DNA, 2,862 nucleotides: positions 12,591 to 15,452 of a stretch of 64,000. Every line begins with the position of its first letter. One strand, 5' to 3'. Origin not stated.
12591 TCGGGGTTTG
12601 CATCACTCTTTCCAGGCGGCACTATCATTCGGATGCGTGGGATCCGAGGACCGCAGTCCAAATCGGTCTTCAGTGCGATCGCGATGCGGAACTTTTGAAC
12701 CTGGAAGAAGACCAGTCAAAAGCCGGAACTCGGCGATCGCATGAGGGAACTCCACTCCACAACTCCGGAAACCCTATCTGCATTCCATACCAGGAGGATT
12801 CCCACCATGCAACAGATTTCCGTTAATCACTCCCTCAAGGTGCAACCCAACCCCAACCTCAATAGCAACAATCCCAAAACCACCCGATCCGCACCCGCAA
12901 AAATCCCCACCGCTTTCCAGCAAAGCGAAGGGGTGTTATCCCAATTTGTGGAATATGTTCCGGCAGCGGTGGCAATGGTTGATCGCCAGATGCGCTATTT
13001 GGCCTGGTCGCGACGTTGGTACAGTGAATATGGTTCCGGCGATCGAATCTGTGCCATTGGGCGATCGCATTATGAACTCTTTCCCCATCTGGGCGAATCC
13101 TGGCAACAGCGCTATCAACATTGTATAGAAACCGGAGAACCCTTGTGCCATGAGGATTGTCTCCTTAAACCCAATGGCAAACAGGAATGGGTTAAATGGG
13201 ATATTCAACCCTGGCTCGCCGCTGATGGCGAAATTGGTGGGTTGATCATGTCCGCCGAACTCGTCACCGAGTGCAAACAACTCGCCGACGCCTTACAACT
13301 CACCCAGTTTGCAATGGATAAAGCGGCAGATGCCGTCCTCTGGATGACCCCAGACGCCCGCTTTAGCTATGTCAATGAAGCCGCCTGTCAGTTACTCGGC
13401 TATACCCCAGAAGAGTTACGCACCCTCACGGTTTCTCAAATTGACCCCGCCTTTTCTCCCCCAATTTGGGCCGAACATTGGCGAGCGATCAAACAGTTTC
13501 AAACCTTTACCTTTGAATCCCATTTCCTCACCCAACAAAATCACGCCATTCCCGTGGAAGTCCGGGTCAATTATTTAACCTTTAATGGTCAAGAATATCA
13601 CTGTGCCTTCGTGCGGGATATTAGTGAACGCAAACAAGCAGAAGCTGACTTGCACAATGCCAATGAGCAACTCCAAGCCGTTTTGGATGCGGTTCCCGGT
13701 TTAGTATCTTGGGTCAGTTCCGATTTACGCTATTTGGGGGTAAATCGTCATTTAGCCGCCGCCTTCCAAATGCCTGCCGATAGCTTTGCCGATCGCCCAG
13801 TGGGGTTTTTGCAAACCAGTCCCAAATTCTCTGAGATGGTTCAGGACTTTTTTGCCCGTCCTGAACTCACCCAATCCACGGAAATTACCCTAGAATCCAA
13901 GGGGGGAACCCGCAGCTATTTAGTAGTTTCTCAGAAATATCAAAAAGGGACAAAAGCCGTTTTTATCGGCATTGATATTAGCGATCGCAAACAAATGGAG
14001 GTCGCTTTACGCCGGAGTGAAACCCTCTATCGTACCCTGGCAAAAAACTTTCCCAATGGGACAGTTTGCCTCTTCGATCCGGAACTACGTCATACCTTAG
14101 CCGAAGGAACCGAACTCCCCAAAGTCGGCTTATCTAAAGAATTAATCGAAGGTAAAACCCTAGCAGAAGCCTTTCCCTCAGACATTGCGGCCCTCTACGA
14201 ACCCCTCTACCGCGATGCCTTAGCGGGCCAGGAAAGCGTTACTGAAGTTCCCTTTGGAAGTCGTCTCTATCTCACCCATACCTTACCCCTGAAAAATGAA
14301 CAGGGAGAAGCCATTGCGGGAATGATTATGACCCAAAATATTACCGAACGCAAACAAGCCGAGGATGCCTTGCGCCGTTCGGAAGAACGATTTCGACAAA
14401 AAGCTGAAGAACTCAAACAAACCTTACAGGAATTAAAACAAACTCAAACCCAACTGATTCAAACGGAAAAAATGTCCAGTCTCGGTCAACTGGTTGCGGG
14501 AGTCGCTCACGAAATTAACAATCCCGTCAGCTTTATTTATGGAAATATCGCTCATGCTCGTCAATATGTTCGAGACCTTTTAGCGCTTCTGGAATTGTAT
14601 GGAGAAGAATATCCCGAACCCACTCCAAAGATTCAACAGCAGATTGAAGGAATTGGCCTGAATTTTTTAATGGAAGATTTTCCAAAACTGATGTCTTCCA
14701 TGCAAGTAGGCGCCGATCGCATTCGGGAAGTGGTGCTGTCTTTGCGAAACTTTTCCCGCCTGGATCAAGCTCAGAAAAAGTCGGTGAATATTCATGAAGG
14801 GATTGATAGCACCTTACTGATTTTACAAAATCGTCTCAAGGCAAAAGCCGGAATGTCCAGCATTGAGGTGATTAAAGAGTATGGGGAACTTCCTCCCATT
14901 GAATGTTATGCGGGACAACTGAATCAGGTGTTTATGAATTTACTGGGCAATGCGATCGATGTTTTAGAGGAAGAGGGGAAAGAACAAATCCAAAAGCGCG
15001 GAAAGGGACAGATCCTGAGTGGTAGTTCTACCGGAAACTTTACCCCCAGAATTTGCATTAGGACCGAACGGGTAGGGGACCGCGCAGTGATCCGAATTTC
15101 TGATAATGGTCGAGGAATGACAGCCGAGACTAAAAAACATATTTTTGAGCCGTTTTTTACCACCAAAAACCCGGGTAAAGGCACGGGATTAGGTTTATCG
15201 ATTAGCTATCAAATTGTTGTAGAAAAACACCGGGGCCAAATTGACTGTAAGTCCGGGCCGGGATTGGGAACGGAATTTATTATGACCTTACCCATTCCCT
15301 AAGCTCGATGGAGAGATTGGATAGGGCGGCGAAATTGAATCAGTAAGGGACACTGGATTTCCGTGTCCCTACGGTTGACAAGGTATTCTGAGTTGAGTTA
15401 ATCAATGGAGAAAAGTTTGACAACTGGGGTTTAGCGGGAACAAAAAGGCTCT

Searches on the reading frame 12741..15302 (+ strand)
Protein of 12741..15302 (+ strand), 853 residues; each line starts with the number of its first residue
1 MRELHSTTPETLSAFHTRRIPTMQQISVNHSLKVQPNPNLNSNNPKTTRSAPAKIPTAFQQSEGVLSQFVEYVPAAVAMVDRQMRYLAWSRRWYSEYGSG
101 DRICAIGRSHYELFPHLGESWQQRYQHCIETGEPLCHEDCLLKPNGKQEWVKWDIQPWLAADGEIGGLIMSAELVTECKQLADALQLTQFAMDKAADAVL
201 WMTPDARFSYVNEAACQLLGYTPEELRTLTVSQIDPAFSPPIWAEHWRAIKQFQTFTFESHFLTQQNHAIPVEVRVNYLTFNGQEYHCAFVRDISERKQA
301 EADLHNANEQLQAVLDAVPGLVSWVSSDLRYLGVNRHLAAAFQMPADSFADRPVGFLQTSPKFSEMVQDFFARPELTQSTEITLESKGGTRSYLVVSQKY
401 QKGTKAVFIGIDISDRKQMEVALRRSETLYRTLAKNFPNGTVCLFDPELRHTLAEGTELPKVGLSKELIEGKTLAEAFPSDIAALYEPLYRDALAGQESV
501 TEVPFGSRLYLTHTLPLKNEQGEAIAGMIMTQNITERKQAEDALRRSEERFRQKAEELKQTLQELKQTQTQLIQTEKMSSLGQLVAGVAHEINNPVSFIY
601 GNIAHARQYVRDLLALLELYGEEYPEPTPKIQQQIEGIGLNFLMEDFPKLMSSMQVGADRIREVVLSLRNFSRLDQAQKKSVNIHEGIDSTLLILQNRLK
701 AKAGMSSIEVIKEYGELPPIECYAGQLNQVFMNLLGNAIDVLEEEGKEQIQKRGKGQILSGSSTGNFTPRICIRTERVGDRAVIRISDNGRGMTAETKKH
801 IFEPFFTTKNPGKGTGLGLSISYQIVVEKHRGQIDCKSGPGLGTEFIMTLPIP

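Call 83: search_protein_families(library=pfam, proteins=[window:12741-15302:+], max_evalue=0.001)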
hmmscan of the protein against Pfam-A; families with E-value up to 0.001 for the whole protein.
window:12741-15302:+ (853 aa): 7 families
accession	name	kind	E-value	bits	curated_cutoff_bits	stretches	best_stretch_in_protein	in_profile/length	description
PF08448.16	PAS_4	-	8.4e-39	132.6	23.1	3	72-177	3-107/110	PAS fold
PF02518.31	HATPase_c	-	5e-23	82.1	26.4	1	726-852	5-109/111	Histidine kinase-, DNA gyrase B-, and HSP90-like ATPase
PF13426.13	PAS_9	-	3.7e-13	50.1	27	1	202-296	6-103/103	PAS domain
PF00989.32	PAS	-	6.2e-11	42.8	22.6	1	191-294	6-113/113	PAS fold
PF13188.13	PAS_8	-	7.2e-10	38.9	21.8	1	191-243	6-55/65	PAS domain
PF08447.18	PAS_3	-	1e-08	35.8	25.6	1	210-287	3-84/89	PAS fold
PF00512.31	HisKA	-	1.1e-05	25.8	26.9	1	581-676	2-65/66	His Kinase A (phospho-acceptor) domain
